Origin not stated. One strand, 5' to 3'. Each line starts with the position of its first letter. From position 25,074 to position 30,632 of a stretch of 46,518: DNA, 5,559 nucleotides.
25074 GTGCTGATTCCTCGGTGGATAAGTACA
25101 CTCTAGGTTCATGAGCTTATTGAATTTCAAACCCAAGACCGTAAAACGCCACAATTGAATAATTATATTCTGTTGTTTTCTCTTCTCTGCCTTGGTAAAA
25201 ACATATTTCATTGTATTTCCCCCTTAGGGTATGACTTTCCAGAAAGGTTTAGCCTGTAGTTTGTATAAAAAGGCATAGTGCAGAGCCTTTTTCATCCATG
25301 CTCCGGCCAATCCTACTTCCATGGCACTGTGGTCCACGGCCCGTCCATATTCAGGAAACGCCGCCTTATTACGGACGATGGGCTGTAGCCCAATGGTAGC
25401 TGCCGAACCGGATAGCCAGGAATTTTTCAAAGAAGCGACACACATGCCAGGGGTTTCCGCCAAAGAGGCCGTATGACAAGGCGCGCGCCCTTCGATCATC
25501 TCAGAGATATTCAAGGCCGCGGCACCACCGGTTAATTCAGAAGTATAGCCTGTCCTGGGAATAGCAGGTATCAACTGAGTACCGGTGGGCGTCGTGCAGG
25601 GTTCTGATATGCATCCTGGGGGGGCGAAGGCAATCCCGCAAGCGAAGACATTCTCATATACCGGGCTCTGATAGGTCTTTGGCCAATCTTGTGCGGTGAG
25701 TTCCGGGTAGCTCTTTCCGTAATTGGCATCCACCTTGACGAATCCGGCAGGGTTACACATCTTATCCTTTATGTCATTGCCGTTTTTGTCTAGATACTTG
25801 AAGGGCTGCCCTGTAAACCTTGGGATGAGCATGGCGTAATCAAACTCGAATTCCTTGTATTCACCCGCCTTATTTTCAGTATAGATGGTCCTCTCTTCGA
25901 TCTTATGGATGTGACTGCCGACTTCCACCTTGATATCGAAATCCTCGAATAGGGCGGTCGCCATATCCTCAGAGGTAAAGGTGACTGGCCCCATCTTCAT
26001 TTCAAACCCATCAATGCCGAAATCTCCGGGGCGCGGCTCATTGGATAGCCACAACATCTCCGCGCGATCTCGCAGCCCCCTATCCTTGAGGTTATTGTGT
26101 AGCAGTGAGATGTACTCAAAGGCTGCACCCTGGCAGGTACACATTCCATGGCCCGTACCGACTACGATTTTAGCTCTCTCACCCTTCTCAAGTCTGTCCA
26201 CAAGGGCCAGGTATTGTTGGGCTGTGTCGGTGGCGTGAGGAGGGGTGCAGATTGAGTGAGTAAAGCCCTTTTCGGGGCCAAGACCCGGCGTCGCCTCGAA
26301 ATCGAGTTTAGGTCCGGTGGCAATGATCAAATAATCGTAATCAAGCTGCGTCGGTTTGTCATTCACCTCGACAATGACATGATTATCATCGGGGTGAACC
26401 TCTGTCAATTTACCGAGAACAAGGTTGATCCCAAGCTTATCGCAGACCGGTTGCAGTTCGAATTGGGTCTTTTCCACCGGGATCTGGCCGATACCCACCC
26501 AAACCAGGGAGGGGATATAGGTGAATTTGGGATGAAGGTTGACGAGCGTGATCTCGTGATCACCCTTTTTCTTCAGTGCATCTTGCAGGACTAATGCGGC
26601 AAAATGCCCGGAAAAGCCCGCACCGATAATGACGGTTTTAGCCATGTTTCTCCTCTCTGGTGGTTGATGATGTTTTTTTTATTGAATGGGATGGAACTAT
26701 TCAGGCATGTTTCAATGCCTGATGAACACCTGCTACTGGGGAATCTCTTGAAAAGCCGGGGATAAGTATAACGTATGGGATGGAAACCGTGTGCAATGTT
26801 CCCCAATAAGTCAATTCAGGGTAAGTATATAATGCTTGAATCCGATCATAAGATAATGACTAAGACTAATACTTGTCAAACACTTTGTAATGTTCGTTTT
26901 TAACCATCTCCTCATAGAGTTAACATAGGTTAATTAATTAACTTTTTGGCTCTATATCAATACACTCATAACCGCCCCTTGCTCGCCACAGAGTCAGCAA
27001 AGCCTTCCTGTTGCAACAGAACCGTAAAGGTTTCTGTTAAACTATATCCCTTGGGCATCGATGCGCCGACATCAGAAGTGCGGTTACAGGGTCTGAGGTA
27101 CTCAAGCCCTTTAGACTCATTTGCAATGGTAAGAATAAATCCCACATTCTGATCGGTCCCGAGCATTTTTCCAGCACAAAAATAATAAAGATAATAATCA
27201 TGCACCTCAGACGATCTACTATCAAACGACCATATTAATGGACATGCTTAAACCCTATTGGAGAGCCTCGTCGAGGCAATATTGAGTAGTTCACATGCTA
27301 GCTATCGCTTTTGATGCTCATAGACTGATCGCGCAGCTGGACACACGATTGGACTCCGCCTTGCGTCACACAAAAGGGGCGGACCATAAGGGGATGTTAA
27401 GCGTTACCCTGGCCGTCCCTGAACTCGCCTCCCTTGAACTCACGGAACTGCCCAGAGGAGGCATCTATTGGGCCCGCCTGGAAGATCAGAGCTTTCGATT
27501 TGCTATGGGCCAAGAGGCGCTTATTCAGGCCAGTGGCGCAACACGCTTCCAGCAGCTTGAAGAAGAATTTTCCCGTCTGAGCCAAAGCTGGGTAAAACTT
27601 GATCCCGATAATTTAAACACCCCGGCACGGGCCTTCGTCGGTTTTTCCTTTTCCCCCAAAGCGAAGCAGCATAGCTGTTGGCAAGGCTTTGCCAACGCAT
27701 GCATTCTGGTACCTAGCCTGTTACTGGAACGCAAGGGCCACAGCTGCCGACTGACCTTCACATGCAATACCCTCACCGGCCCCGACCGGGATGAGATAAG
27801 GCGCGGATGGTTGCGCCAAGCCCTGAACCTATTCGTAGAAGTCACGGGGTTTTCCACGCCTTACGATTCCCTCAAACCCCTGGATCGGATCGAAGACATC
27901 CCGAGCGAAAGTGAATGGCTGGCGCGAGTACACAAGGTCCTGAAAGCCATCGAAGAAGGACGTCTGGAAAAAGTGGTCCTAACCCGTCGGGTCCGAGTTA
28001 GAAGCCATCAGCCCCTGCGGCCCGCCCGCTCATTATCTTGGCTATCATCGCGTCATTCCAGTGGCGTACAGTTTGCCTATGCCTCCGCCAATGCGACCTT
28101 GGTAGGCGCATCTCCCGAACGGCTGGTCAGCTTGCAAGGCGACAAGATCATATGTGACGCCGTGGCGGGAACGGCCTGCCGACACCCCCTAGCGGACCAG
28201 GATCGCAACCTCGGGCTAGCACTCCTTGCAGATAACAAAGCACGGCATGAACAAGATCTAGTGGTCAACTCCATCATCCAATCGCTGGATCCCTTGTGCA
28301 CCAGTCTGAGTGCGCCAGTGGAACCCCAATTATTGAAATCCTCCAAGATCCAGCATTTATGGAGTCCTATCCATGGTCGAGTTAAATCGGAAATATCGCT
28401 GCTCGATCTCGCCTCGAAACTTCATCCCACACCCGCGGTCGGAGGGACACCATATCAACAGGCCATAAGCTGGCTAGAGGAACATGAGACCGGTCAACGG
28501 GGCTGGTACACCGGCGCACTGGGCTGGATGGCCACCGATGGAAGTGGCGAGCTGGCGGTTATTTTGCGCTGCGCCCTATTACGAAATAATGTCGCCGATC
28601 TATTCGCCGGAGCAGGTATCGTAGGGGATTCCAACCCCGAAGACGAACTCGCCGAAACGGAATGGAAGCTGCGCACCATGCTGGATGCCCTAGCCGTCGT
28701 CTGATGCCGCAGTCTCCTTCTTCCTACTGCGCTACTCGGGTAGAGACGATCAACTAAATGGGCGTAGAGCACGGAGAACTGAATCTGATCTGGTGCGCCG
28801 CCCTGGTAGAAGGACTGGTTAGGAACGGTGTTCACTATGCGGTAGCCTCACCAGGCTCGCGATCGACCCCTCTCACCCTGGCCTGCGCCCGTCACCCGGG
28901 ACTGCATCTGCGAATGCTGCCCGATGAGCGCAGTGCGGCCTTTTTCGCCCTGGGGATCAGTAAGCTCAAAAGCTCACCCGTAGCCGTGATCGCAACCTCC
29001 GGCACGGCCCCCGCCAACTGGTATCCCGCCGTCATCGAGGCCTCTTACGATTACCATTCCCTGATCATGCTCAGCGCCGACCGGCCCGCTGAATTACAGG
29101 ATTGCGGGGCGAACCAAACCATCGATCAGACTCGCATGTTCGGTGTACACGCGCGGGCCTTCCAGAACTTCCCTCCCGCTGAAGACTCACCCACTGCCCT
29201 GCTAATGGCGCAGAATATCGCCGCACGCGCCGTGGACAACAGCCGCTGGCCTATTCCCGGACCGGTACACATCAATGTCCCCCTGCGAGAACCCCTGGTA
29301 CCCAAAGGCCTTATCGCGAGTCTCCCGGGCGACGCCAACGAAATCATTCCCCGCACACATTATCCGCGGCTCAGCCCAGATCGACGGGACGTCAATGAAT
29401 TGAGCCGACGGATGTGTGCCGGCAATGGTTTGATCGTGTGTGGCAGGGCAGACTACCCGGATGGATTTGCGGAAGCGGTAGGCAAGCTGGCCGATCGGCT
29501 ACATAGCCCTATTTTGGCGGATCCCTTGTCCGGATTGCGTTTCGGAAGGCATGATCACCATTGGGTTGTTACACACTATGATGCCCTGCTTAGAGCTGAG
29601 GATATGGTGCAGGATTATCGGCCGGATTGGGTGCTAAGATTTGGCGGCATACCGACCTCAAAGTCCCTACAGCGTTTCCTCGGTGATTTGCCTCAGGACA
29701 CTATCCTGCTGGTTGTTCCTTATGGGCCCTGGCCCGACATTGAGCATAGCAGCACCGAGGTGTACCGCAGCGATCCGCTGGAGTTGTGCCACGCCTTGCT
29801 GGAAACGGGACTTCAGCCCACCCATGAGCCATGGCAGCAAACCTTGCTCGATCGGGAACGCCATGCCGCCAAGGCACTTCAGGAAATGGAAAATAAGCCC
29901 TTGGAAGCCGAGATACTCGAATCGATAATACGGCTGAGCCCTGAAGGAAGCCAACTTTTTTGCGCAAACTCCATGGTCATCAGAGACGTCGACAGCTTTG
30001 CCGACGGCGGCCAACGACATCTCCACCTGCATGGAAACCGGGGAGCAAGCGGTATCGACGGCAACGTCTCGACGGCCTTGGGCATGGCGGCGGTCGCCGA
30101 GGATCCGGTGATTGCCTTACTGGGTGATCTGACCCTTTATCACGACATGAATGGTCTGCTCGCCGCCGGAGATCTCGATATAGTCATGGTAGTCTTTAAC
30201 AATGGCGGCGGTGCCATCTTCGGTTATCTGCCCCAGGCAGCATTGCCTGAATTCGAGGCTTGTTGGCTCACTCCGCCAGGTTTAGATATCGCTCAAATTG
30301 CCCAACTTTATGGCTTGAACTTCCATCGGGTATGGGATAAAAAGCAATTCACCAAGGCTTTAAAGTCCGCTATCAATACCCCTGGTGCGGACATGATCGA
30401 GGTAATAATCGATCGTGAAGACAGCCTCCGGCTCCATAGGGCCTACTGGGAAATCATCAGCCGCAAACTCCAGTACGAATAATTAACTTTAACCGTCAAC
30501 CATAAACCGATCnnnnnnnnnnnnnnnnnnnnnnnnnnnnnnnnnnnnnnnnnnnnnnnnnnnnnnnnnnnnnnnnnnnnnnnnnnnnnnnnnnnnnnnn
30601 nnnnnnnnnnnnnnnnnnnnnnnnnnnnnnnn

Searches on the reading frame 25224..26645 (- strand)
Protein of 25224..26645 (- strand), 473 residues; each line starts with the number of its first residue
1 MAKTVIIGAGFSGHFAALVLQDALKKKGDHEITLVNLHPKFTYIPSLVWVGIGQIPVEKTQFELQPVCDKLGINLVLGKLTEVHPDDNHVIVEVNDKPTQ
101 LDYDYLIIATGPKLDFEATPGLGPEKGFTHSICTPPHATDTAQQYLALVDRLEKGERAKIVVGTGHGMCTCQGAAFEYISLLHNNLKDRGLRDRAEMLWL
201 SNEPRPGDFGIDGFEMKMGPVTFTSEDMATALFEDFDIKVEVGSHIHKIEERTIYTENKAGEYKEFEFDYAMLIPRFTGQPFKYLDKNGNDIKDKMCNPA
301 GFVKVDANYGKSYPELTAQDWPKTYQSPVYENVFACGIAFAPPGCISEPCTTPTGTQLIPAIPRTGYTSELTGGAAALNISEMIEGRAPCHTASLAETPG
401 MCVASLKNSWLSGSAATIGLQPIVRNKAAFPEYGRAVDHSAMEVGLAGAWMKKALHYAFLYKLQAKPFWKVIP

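Call 28: search_protein_families(library=pfam, proteins=[window:25224-26645:-], max_evalue=0.0001)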
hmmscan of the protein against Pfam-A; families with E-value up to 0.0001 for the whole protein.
window:25224-26645:- (473 aa): 1 family
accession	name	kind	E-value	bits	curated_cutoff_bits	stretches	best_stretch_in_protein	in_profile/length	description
PF07992.20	Pyr_redox_2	-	2.9e-10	40.5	26.1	1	3-140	2-135/291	Pyridine nucleotide-disulphide oxidoreductase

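Call 62: search_protein_families(library=ncbifam, proteins=[window:25224-26645:-], max_evalue=0.00001)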
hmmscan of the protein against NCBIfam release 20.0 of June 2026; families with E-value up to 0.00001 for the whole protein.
window:25224-26645:- (473 aa): 1 family
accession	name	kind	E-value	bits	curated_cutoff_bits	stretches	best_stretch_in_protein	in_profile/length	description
NF049943.1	SQR_III_seleno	exception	1e-19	70.7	525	1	3-308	2-273/406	type III sulfide quinone reductase, selenoprotein subtype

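Call 86: search_solved_structures(query=window:25224-26645:-, max_evalue=0.001)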
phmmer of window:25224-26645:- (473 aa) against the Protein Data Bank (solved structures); distinct sequences matched with E-value up to 0.001: 19.
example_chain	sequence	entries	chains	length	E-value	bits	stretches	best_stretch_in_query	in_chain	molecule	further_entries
3sz0_A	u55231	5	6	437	1.8e-40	142.2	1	2-437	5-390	Sulfide-quinone reductase, putative | Sulfide-quinone reductase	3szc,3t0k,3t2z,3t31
3szf_A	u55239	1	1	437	2.2e-40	141.9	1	2-437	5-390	Sulfide-quinone reductase, putative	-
3sy4_A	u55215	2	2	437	4.8e-40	140.8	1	2-437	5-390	Sulfide-quinone reductase, putative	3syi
3sx6_A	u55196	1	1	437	9.2e-40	139.9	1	2-392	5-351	Sulfide-quinone reductase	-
3kpk_A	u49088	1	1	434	1.1e-39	139.6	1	1-437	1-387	Sulfide-quinone reductase, putative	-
3t2y_A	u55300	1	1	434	1.4e-39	139.3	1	1-437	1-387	Sulfide-quinone reductase, putative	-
3sxi_A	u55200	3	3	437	3.3e-39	138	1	2-437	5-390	Sulfide-quinone reductase, putative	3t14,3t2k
3szw_A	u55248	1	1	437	4.4e-39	137.6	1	2-437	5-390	Sulfide-quinone reductase, putative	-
3hyv_A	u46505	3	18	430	5.6e-29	104.3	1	4-387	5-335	Sulfide-quinone reductase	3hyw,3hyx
3h8i_A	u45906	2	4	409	3.7e-09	38.9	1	1-308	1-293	NADH oxidase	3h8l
8dhk_A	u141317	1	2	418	5.4e-08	35.1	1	6-199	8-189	Sulfide:quinone oxidoreductase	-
6mp5_A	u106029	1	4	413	1.6e-07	33.6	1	6-199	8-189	Sulfide:quinone oxidoreductase, mitochondrial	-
6mo6_A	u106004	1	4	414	1.6e-07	33.5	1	6-199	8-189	Sulfide:quinone oxidoreductase, mitochondrial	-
6oi5_A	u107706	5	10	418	1.6e-07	33.5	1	6-199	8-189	Sulfide:quinone oxidoreductase, mitochondrial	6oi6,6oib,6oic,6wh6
5n1t_A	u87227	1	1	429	6.1e-05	25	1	3-194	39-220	flavin-binding subunit of sulfide dehydrogenase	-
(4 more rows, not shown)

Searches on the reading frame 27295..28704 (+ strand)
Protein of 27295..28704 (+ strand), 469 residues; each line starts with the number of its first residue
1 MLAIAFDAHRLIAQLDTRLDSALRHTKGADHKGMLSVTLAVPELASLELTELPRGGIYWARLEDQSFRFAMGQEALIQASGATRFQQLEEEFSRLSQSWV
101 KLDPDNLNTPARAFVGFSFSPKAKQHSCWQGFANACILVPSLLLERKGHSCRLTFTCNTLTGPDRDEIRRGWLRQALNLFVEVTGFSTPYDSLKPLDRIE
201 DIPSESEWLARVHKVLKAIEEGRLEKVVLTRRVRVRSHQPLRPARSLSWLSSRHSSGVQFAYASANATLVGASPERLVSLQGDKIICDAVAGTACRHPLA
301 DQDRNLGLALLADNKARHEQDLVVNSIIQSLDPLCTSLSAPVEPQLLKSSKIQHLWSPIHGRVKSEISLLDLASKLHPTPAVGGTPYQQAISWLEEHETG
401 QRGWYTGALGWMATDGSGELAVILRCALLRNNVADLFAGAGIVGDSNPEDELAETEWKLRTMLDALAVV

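Call 28: search_protein_families(library=pfam, proteins=[window:27295-28704:+], max_evalue=0.0001)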
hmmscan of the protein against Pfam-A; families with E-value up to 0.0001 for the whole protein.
window:27295-28704:+ (469 aa): 1 family
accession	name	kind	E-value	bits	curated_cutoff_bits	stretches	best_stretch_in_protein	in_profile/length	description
PF00425.24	Chorismate_bind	-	8e-72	242.3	27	1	205-458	2-257/257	chorismate binding enzyme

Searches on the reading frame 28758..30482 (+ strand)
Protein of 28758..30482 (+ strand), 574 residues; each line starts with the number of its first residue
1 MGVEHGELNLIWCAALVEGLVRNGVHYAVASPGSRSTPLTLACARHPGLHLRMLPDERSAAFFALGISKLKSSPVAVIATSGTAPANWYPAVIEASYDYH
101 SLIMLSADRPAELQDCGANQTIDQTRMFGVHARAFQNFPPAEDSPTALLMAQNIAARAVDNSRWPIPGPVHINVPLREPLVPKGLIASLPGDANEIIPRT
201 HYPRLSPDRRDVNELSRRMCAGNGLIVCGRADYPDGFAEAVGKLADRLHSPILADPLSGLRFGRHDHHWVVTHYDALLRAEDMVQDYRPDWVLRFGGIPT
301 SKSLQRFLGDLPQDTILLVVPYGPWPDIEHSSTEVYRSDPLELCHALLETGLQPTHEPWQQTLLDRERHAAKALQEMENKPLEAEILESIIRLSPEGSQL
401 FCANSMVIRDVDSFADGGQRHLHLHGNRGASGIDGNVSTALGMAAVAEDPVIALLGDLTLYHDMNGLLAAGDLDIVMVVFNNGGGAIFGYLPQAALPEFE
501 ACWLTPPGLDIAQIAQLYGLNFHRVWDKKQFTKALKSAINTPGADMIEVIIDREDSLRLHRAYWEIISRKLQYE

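Call 28: search_protein_families(library=pfam, proteins=[window:28758-30482:+], max_evalue=0.0001)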
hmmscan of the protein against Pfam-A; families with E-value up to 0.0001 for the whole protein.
window:28758-30482:+ (574 aa): 3 families
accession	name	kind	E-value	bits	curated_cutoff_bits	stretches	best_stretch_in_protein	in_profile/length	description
PF02776.23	TPP_enzyme_N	-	1.5e-19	70.3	26.8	1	15-127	6-119/119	Thiamine pyrophosphate enzyme, N-terminal TPP binding domain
PF02775.26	TPP_enzyme_C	-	2.4e-11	44.1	21.9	1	426-549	23-151/151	Thiamine pyrophosphate enzyme, C-terminal TPP binding domain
PF16582.11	TPP_enzyme_M_2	-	1.6e-09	38.3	30.1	1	218-401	35-207/208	Middle domain of thiamine pyrophosphate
